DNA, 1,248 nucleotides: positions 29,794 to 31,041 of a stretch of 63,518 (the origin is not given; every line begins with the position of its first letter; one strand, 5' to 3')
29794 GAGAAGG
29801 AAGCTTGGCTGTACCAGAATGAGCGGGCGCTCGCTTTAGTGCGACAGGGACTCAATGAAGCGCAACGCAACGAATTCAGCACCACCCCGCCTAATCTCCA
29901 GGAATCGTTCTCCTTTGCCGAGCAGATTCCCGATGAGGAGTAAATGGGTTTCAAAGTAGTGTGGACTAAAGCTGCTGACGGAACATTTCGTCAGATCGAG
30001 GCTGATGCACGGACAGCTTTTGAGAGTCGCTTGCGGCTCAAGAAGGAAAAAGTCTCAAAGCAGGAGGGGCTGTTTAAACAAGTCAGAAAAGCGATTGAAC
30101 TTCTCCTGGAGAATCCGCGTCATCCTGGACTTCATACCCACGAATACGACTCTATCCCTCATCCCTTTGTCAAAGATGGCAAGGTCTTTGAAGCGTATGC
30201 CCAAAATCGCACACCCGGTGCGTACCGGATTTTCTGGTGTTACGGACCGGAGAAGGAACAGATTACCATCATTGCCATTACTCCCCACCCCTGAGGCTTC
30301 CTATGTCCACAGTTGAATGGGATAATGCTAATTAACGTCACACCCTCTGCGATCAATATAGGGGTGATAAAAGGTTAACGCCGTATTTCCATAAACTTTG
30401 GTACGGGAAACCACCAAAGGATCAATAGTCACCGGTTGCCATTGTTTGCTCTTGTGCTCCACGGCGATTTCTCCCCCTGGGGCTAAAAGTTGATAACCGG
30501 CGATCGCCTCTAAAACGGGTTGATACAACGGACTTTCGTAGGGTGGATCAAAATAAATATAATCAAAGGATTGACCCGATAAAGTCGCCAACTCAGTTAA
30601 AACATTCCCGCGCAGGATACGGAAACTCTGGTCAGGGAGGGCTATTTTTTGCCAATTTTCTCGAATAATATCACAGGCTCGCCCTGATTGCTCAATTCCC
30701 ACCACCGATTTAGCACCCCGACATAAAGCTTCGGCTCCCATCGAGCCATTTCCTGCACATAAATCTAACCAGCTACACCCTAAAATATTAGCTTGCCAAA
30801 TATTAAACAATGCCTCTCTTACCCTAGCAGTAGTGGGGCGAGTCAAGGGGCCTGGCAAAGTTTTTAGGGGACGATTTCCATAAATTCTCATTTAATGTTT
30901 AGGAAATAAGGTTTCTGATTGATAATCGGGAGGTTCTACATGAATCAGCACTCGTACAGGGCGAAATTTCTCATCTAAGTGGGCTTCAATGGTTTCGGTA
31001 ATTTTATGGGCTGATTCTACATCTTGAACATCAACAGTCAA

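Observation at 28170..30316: Toxin-antitoxin islet with one intact, one orphan and one decayed module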

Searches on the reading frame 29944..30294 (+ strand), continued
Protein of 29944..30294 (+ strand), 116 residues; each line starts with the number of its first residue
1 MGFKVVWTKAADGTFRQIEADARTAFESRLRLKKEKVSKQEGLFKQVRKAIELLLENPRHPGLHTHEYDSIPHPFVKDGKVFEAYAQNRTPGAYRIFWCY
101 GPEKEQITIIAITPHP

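Call 70: search_dna_similar(query=window:29944-30294:+, collection=plasmids, mode=protein, max_rows=15)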
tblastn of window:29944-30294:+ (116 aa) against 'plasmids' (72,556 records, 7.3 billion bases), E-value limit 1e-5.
Records with a match: 13; places in all: 13; records where one place covers at least 80% of the query: 4.
Best place of each record, by identity: 60-80% 1; <60% 12.
By first word of the organism name: Lactobacillus 3; Planktothrix 2; Streptomyces 2; Crinalium 1; Amycolatopsis 1; Synechocystis 1; Pseudanabaena 1; Kitasatospora 1; Candidatus 1.
By predicted mobility (MOB-suite, as given by PLSDB): non-mobilizable 10; mobilizable 2; conjugative 1.
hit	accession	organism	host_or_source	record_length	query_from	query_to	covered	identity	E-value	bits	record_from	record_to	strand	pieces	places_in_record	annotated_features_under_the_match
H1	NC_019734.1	Crinalium epipsammum PCC 9333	-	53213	18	116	85%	46.5%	8e-19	87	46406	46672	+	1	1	hypothetical protein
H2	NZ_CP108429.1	Amycolatopsis sp. NBC_01286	-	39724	15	116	88%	40.4%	3e-17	83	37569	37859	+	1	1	hypothetical protein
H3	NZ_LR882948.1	Planktothrix agardhii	-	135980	23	116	81%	42.6%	5e-13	71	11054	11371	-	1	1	hypothetical protein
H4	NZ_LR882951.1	Planktothrix agardhii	-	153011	23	116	81%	42.6%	5e-13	71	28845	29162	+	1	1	hypothetical protein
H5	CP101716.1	Synechocystis sp. B12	cell culture,mangrove water from the ...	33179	29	116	76%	41.7%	7e-16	79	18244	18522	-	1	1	hypothetical protein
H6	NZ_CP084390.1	Lactobacillus helsingborgensis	Apis mellifera,pure culture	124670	33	116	72%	43.5%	3e-15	77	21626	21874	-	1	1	hypothetical protein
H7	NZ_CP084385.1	Lactobacillus helsingborgensis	Apis mellifera,pure culture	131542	33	116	72%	43.5%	3e-15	77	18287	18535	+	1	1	hypothetical protein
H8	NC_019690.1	Pseudanabaena sp. PCC 7367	-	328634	44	116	63%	45.9%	2e-11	66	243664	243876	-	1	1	hypothetical protein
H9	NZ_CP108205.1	Streptomyces sp. NBC_00111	-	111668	44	116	63%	40.7%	6e-13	70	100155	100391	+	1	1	hypothetical protein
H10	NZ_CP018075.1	Streptomyces venezuelae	cultured microorganism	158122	44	116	63%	40.7%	6e-13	70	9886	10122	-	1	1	hypothetical protein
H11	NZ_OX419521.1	Kitasatospora fiedleri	-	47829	46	116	61%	41.8%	5e-13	71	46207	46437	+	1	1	hypothetical protein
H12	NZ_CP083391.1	Lactobacillus crispatus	Homo sapiens,Whole organism,urine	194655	43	116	64%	39.2%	3e-10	62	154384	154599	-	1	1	hypothetical protein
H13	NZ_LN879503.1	Candidatus Protochlamydia naegleriophila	Naegleria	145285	80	116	32%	75.7%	2e-12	69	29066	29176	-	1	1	none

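Call 72: get_annotated_region(hit=H1, flank=2000)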
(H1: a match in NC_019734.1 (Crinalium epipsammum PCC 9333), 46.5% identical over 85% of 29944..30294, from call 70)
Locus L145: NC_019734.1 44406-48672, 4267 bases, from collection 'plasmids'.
description: Crinalium epipsammum PCC 9333 plasmid pCRI9333.02, complete sequence
organism: Crinalium epipsammum PCC 9333 (NCBI taxid 1173022)
taxonomy: Bacteria; Cyanobacteriota; Cyanophyceae; Gomontiellales; Gomontiellaceae; Crinalium; Crinalium epipsammum; Crinalium epipsammum PCC 9333
host: -; source: -; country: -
typing (MOB-suite, as given by PLSDB): mobilizable; relaxase MOBV
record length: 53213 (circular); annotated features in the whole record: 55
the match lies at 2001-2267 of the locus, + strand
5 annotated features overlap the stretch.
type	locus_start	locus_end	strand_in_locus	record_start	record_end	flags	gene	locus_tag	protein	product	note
CDS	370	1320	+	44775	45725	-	-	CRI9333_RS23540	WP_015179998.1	tyrosine-type recombinase/integrase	GO:0015074 - DNA integration [Evidence IEA]; GO:0006310 - DNA recombination [Evidence IEA]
CDS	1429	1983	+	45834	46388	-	-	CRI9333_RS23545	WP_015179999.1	hypothetical protein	-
CDS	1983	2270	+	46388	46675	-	-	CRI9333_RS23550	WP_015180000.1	hypothetical protein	-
CDS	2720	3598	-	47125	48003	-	-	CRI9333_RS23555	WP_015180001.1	effector-associated domain EAD1-containing protein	-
CDS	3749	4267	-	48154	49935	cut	-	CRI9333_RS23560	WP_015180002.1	ATP-binding protein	-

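Call 73: get_annotated_region(hit=H6, flank=2000)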
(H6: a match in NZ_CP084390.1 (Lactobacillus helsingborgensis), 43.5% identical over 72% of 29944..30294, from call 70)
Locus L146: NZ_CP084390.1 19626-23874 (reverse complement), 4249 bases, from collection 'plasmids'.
description: Lactobacillus helsingborgensis strain IBH002 plasmid pIBH002-1, complete sequence
organism: Lactobacillus helsingborgensis (NCBI taxid 1218494)
taxonomy: Bacteria; Bacillota; Bacilli; Lactobacillales; Lactobacillaceae; Lactobacillus; Lactobacillus helsingborgensis
host: -; source: Apis mellifera,pure culture; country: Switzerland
typing (MOB-suite, as given by PLSDB): non-mobilizable
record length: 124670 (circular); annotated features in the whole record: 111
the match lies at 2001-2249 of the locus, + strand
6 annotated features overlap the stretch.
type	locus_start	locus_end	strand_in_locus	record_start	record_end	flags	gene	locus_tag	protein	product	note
CDS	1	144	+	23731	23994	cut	-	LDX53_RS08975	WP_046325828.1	AbrB/MazE/SpoVT family DNA-binding domain-containing protein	-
CDS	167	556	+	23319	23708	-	-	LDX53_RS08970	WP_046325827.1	type II toxin-antitoxin system PemK/MazF family toxin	-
CDS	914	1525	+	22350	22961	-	-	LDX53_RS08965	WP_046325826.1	tyrosine-type recombinase/integrase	GO:0015074 - DNA integration [Evidence IEA]; GO:0006310 - DNA recombination [Evidence IEA]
CDS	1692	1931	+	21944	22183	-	-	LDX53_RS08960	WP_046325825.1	hypothetical protein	-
CDS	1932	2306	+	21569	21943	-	-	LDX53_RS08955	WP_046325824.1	hypothetical protein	-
CDS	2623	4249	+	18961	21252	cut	-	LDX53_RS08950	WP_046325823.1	P-loop NTPase fold protein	-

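Call 83: list_cluster_members(proteins=[window:29944-30294:+, window:29647-29943:+, window:29350-29580:+, window:28999-29313:+, P0024, P0054])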
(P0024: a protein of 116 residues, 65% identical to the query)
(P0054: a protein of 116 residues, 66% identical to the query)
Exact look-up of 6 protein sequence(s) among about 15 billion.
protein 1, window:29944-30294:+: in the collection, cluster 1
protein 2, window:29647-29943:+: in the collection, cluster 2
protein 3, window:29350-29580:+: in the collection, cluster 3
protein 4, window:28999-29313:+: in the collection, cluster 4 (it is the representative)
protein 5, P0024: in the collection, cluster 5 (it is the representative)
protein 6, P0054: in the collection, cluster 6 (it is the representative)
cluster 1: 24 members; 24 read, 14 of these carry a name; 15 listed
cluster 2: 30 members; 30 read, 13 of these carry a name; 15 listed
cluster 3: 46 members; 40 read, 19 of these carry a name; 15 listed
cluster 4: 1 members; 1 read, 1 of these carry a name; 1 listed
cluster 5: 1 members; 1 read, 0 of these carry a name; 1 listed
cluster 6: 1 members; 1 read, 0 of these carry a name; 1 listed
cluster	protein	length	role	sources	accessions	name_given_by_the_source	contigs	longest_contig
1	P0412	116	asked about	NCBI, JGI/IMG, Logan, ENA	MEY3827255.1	MAG: hypothetical protein RLZZ148_2074 [Cyanobacteriota bacterium] | hypothetical protein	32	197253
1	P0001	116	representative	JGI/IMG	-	mRNA-degrading endonuclease RelE of RelBE toxin-antitoxin system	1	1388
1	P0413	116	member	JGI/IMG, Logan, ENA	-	mRNA-degrading endonuclease RelE of RelBE toxin-antitoxin system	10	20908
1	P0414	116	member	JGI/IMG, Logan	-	mRNA-degrading endonuclease RelE of RelBE toxin-antitoxin system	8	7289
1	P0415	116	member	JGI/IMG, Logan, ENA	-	mRNA-degrading endonuclease RelE of RelBE toxin-antitoxin system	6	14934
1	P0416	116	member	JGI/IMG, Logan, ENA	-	hypothetical protein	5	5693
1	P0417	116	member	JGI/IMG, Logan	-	mRNA-degrading endonuclease RelE of RelBE toxin-antitoxin system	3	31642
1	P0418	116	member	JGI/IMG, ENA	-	mRNA-degrading endonuclease RelE of RelBE toxin-antitoxin system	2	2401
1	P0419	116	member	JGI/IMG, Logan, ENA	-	mRNA-degrading endonuclease RelE of RelBE toxin-antitoxin system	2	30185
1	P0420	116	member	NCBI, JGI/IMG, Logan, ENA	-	mRNA-degrading endonuclease RelE of RelBE toxin-antitoxin system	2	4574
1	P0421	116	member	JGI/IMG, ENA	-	hypothetical protein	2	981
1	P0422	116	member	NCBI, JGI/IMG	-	hypothetical protein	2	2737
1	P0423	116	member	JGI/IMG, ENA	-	hypothetical protein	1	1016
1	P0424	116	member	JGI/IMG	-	mRNA-degrading endonuclease RelE of RelBE toxin-antitoxin system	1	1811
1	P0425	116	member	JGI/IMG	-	-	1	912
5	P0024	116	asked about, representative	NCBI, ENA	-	-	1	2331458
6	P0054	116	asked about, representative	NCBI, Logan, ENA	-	-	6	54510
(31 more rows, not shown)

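Call 87: search_protein_families(library=pfam, max_evalue=0.001, proteins=[L145:1429-1983:+, L146:1692-1931:+])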
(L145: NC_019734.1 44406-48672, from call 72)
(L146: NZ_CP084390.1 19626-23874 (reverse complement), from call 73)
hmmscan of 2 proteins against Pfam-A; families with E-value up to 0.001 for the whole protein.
L145:1429-1983:+ (184 aa): 0 families

L146:1692-1931:+ (79 aa): 0 families

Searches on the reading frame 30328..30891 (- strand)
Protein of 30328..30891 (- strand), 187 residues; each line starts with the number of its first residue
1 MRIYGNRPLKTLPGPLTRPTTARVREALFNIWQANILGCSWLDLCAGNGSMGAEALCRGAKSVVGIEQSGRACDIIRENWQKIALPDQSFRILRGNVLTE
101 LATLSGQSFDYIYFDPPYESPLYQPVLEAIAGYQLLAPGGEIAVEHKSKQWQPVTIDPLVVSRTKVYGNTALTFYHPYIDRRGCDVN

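Call 3: search_protein_families(library=pfam, max_evalue=1, proteins=[window:30328-30891:-])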
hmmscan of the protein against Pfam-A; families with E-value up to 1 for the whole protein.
window:30328-30891:- (187 aa): 7 families
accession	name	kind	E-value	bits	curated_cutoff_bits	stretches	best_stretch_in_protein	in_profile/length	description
PF03602.21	Cons_hypoth95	-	5.4e-49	166.8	24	1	4-175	8-181/182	Conserved hypothetical protein 95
PF05175.20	MTS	-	4.1e-06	27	23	1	40-150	34-144/170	Methyltransferase small domain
PF13847.12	Methyltransf_31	-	3.5e-05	24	27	1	38-153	4-119/145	Methyltransferase domain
PF13649.12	Methyltransf_25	-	7.3e-05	23.8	27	1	42-115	2-72/97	Methyltransferase domain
PF13578.12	Methyltransf_24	-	0.014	16.7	26.3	1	53-142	15-100/105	Methyltransferase domain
PF01189.24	Methyltr_RsmB-F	-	0.019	15.1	27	1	40-117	11-88/199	16S rRNA methyltransferase RsmB/F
PF08241.18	Methyltransf_11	-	0.075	14.1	21.2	1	42-113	1-65/95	Methyltransferase domain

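Call 4: search_protein_families(library=ncbifam, max_evalue=1, proteins=[window:30328-30891:-])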
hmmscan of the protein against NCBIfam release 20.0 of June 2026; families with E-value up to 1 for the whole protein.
window:30328-30891:- (187 aa): 21 families
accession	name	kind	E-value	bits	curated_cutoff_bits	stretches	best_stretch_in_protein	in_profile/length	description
TIGR00095.1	TIGR00095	equivalog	1.1e-53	181.8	117.5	1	2-176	17-192/194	16S rRNA (guanine(966)-N(2))-methyltransferase RsmD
NF008157.0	PRK10909.1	equivalog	4.3e-19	69.1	302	1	13-176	29-189/199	16S rRNA (guanine(966)-N(2))-methyltransferase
TIGR03534.1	RF_mod_PrmC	equivalog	2.1e-08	33.9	199.1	1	21-118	73-166/253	peptide chain release factor N(5)-glutamine methyltransferase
TIGR00536.1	hemK_fam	subfamily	2.1e-06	27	115.5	1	20-118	98-192/286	HemK family protein methyltransferase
TIGR02469.1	CbiT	equivalog_domain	9.7e-05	22.6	78.3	1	40-98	22-79/124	precorrin-6Y C5,15-methyltransferase (decarboxylating) subunit CbiT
TIGR03533.1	L3_gln_methyl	equivalog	0.00019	20.9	229.7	1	40-118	124-199/284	50S ribosomal protein L3 N(5)-glutamine methyltransferase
NF046099.1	RSP_2647_MTase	equivalog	0.00025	20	600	1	39-137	219-318/391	RSP_2647 family RNA methyltransferase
NF043040.1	corrin_prot_MT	hypoth_equivalog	0.00093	18.7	180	1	20-113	26-115/216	corrinoid protein-associated methyltransferase CpaM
NF006138.0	PRK08287.1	equivalog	0.0015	18.4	210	1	41-96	35-89/189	decarboxylating cobalt-precorrin-6B (C(15))-methyltransferase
NF008572.0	PRK11524.1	equivalog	0.0036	16.4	292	1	81-119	6-44/294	adenine-specific DNA-methyltransferase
NF011529.0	PRK14968.1-3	equivalog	0.0054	16.2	162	1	41-118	38-108/198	putative methyltransferase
NF011707.0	PRK15128.1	equivalog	0.01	14.7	712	1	48-133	231-318/396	23S rRNA (cytosine(1962)-C(5))-methyltransferase RlmI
NF008748.0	PRK11783.1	equivalog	0.011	14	466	1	40-117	544-620/704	bifunctional 23S rRNA (guanine(2069)-N(7))-methyltransferase RlmK/23S rRNA (guanine(2445)-N(2))-methyltransferase RlmL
NF001556.0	PRK00377.1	equivalog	0.015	15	238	1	38-107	41-111/198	cobalt-precorrin-6Y C(15)-methyltransferase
NF050803.1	DnaMtaseCcrMCaul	equivalog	0.017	14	830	1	91-120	5-34/350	adenine-specific DNA-methyltransferase CcrM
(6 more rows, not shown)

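Call 24: find_related_loci(query=window:30328-30891:-, collection=genome_contigs, flank=6000)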
Query window:30328-30891:- (187 aa) in genome_contigs; peptide patterns used: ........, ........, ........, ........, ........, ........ (x = any residue, [..] = any of these).
81 stretches matched a pattern; 42 encode a relative of the query (tblastn E <= 1e-3); 42 distinct loci.
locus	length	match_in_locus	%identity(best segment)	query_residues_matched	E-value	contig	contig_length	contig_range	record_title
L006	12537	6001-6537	69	1-179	5e-83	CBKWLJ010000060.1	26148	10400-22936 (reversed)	MAG TPA_asm: uncultured bacterium isolate SRR29175779_binner123_Refined_1 genome assembly, contig: ERZ27337281.116, whol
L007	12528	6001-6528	70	1-176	1e-82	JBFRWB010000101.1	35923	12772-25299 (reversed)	MAG: Microcystaceae cyanobacterium isolate coassembly_bin.85 coaB85_c_000011153935, whole genome shotgun sequence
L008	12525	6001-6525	71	1-175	6e-83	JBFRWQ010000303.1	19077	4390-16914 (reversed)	MAG: Microcystaceae cyanobacterium isolate 02_in_wo_sediment_bin.3 02InwoSedB3_c_000000593239, whole genome shotgun sequ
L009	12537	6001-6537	68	1-179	1e-81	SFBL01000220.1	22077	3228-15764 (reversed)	MAG: Microcystis aeruginosa Ma_SC_T_19800800_S464 S464_220, whole genome shotgun sequence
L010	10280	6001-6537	68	1-179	2e-81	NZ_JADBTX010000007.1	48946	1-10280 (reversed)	MAG: Microcystis sp. M015S2 M015S2_7, whole genome shotgun sequence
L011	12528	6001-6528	69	1-176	8e-82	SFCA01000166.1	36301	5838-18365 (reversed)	MAG: Microcystis aeruginosa Ma_QC_C_20070703_M131 M131_166, whole genome shotgun sequence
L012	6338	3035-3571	68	1-179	2e-81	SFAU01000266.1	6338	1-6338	MAG: Microcystis novacekii Mn_MB_F_20050700_S1 S1_266, whole genome shotgun sequence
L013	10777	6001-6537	68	1-179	2e-81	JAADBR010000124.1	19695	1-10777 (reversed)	MAG: Microcystis aeruginosa W13-11 Ga0187992_100221, whole genome shotgun sequence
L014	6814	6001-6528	68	1-176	7e-81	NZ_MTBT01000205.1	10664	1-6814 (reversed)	Microcystis sp. LSC13-02 Ga0066226_1205, whole genome shotgun sequence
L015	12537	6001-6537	68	1-179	7e-81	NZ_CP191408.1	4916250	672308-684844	Microcystis ichthyoblabe FBCC-A1114 chromosome, complete genome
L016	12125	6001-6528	68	1-176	1e-80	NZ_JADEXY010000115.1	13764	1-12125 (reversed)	Microcystis aeruginosa LEGE 91341 NODE_174_length_13764_cov_23.2394, whole genome shotgun sequence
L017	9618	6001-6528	68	1-176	1e-80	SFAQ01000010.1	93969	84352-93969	MAG: Microcystis wesenbergii Mw_QC_B_20070930_S4 S4_10, whole genome shotgun sequence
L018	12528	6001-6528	67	1-176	8e-79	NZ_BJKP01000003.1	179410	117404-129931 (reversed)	Microcystis aeruginosa NIES-4325 contig_3, whole genome shotgun sequence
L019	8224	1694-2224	68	1-176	1e-78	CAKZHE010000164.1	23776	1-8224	MAG TPA_asm: uncultured cyanobacterium isolate ERR2114811_bin.3_CONCOCT_v1.1_MAG genome assembly, contig: ERZ1034369.216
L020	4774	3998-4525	68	1-176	1e-78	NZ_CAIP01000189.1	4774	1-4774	Microcystis sp. T1-4, whole genome shotgun sequence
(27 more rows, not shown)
